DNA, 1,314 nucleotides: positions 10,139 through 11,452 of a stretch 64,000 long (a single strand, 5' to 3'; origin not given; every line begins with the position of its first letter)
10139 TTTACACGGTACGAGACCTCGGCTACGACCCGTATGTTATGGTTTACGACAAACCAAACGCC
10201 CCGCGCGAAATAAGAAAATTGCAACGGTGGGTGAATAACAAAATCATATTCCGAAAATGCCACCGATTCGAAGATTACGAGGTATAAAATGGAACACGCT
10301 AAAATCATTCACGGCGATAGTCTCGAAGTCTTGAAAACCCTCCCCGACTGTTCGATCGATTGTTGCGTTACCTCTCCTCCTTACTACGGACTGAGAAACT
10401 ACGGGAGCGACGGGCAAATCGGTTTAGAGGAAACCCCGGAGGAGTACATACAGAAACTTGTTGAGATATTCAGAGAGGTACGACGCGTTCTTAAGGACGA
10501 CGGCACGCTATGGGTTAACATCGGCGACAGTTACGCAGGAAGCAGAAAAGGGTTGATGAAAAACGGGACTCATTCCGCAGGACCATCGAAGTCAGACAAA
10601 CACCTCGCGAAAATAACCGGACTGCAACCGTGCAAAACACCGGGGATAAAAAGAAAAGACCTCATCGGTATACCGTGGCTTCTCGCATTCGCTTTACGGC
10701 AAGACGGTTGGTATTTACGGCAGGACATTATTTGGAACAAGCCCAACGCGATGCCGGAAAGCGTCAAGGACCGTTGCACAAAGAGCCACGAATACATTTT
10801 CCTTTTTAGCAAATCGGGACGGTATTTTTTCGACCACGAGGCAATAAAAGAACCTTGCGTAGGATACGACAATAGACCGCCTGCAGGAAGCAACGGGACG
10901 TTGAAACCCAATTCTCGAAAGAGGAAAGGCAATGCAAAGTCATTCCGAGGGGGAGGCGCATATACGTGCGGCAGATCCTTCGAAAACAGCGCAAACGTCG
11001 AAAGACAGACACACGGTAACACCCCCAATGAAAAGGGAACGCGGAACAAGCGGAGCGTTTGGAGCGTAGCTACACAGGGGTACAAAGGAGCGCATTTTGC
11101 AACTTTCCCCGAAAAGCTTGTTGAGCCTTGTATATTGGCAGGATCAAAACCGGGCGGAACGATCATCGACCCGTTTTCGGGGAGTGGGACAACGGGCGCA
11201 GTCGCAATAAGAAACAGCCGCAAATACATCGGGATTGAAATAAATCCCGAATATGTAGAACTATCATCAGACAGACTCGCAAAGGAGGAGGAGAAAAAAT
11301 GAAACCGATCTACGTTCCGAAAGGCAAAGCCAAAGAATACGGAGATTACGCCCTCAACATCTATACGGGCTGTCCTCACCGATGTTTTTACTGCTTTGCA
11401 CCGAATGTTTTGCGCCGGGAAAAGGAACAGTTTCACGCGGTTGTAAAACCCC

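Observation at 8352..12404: Translationally coupled metK - radical SAM - DNA methyltransferase - radical SAM operon: candidate SAM-fuelled nucleic-acid modification module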

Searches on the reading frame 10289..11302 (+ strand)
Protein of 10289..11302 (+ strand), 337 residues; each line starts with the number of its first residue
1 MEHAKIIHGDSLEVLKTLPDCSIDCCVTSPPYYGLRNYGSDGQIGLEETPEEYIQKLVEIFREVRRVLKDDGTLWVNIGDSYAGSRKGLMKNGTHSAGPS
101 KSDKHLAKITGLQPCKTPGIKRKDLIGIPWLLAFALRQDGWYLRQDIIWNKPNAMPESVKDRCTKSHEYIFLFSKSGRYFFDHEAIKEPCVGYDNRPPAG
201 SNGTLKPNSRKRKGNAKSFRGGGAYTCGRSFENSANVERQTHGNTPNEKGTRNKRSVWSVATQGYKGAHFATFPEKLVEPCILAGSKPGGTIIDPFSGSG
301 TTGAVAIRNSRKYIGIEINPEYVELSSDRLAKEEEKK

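Call 4: search_protein_families(library=ncbifam, proteins=[window:10289-11302:+], max_evalue=0.01)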
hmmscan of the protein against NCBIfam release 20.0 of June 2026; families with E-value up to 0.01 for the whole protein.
window:10289-11302:+ (337 aa): 3 families
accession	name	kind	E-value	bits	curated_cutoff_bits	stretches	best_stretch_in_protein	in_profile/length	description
NF050803.1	DnaMtaseCcrMCaul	equivalog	6.9e-32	110.7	830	3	267-334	184-251/350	adenine-specific DNA-methyltransferase CcrM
NF008572.0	PRK11524.1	equivalog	4.7e-26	91.6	292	2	268-334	194-260/294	adenine-specific DNA-methyltransferase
NF010253.0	PRK13699.1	subfamily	1.7e-16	60.6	244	2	264-332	137-207/226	DNA methyltransferase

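Call 5: search_protein_families(library=phrogs, proteins=[window:10289-11302:+], max_evalue=0.001)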
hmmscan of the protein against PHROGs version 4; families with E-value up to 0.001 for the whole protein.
window:10289-11302:+ (337 aa): 13 families
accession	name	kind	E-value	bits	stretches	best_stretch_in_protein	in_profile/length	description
phrog_67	-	other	1.4e-88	299.8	1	1-334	121-347/743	DNA methyltransferase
phrog_498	-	other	2.5e-27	96.7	2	135-333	289-423/633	DNA methyltransferase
phrog_12517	-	unknown function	1.1e-20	75.1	2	4-80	160-236/316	-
phrog_3008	-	other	6.9e-19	69.1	1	239-333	116-214/244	DNA methyltransferase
phrog_6025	-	other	1.6e-14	54.9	1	3-158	11-117/192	DNA methyltransferase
phrog_18146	-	other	6e-11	42.9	1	269-320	49-101/452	DNA methyltransferase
phrog_18293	-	other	1.1e-10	42.4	1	226-336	2-113/119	methyltransferase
phrog_8769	-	other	7.9e-10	39.5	1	287-335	10-58/71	methyltransferase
phrog_23148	-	unknown function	2.5e-08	35.1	1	263-331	79-147/165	-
phrog_6952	-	other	1.5e-07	32.4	1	257-324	101-169/181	DNA methyltransferase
phrog_16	-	DNA, RNA and nucleotide metabolism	5.1e-07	29.3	1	260-336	839-915/986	DNA helicase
phrog_12862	-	unknown function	2.7e-06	28.4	1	4-53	3-51/149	-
phrog_10183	-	other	0.00025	20.4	0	47-76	582-611/889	DNA methyltransferase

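Call 6: search_protein_families(library=pfam, proteins=[window:10289-11302:+], max_evalue=0.01)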
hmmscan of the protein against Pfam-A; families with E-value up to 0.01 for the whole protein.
window:10289-11302:+ (337 aa): 5 families
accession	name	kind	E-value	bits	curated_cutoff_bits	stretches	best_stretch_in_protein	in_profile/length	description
PF01555.25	N6_N4_Mtase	-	1.4e-58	198.9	26.7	1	23-326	1-219/221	DNA methylase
PF13847.12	Methyltransf_31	-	0.00025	21.2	27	0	287-332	2-50/145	Methyltransferase domain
PF09445.16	Methyltransf_15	-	0.0018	18.3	22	0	5-58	52-107/165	RNA cap guanine-N2 methyltransferase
PF01170.24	UPF0020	-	0.0056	16.8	22.3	0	283-301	23-41/197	RMKL-like, methyltransferase domain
PF08241.18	Methyltransf_11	-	0.0075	17.3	21.2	0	53-75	72-94/95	Methyltransferase domain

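Call 44: search_protein_families(library=padloc, proteins=[window:10289-11302:+], max_evalue=0.01)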
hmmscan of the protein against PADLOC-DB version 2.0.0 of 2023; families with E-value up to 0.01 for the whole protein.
window:10289-11302:+ (337 aa): 69 families (the best 25 are shown)
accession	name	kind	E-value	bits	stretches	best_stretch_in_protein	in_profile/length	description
PDLC03387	MTase_II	-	6.2e-118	391.1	1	2-333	10-278/289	Type II methyltransferase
PDLC03252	MTase_II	-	8.4e-86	286.5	2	5-189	92-267/365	Type II methyltransferase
PDLC03336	MTase_II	-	4.3e-55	185.5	2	7-194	32-198/421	Type II methyltransferase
PDLC03303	MTase_II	-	1.2e-44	150.9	3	2-83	2-83/668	Type II methyltransferase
PDLC03371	MTase_II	-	8.7e-43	144.7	2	133-336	104-258/260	Type II methyltransferase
PDLC03309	MTase_II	-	6e-39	132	3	42-189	121-266/353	Type II methyltransferase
PDLC03353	MTase_II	-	2.4e-37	126.9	2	246-334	164-254/260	Type II methyltransferase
PDLC03299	MTase_II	-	3.7e-33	113.3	2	265-333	188-260/296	Type II methyltransferase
PDLC03316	MTase_II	-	7.2e-33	112.1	2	6-83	40-115/390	Type II methyltransferase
PDLC03216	MTase_II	-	2.5e-32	110.2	3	266-335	191-260/364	Type II methyltransferase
PDLC03350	MTase_II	-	2.8e-32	110.4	2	241-335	205-300/312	Type II methyltransferase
PDLC03738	oMTase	-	1.6e-30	104.1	3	268-334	203-269/376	orphan methyltransferase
PDLC03265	MTase_II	-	7.3e-27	92.7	2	256-330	253-328/333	Type II methyltransferase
PDLC03295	MTase_II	-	1.2e-24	85.3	2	1-80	1-77/292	Type II methyltransferase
PDLC03320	MTase_II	-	2.9e-24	83.7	2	253-333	193-277/289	Type II methyltransferase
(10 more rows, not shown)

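Call 55: search_solved_structures(query=window:10289-11302:+, max_evalue=0.001, show_alignments=1)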
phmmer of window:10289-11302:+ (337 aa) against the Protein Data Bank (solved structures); distinct sequences matched with E-value up to 0.001: 12.
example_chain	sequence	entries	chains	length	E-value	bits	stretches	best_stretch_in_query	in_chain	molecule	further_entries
6pbd_A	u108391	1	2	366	2.5e-24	89.1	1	267-332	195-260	Modification methylase CcrMI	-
2zie_A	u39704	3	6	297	2.7e-23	85.7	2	8-86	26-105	Putative modification methylase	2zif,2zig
8s9m_A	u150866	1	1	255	3.2e-19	72.2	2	257-335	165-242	DNA cytosine-N4 methyltransferase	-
8s9n_A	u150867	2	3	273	4.3e-19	71.8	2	257-335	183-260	DNA cytosine-N4 methyltransferase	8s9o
1boo_A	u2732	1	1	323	2.7e-18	69.2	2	263-330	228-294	PROTEIN (N-4 CYTOSINE-SPECIFIC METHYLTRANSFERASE PVU II)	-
9c3u_A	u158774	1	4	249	7.9e-18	67.7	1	252-330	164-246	Methyltransferase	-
8urk_A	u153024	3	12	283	1.3e-17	66.9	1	252-330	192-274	Methyltransferase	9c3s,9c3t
1g60_A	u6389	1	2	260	2.2e-13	53.1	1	138-326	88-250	Adenine-specific Methyltransferase MboIIA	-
1eg2_A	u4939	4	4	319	3e-13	52.6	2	248-326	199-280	MODIFICATION METHYLASE RSRI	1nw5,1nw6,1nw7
1nw8_A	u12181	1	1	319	4e-13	52.2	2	248-326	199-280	MODIFICATION METHYLASE RSRI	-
5hek_A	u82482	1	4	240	3.6e-10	42.5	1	274-330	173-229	Adenine specific DNA methyltransferase (DpnA)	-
5hfj_A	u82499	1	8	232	3.6e-10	42.5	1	274-330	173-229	Adenine specific DNA methyltransferase (DpnA)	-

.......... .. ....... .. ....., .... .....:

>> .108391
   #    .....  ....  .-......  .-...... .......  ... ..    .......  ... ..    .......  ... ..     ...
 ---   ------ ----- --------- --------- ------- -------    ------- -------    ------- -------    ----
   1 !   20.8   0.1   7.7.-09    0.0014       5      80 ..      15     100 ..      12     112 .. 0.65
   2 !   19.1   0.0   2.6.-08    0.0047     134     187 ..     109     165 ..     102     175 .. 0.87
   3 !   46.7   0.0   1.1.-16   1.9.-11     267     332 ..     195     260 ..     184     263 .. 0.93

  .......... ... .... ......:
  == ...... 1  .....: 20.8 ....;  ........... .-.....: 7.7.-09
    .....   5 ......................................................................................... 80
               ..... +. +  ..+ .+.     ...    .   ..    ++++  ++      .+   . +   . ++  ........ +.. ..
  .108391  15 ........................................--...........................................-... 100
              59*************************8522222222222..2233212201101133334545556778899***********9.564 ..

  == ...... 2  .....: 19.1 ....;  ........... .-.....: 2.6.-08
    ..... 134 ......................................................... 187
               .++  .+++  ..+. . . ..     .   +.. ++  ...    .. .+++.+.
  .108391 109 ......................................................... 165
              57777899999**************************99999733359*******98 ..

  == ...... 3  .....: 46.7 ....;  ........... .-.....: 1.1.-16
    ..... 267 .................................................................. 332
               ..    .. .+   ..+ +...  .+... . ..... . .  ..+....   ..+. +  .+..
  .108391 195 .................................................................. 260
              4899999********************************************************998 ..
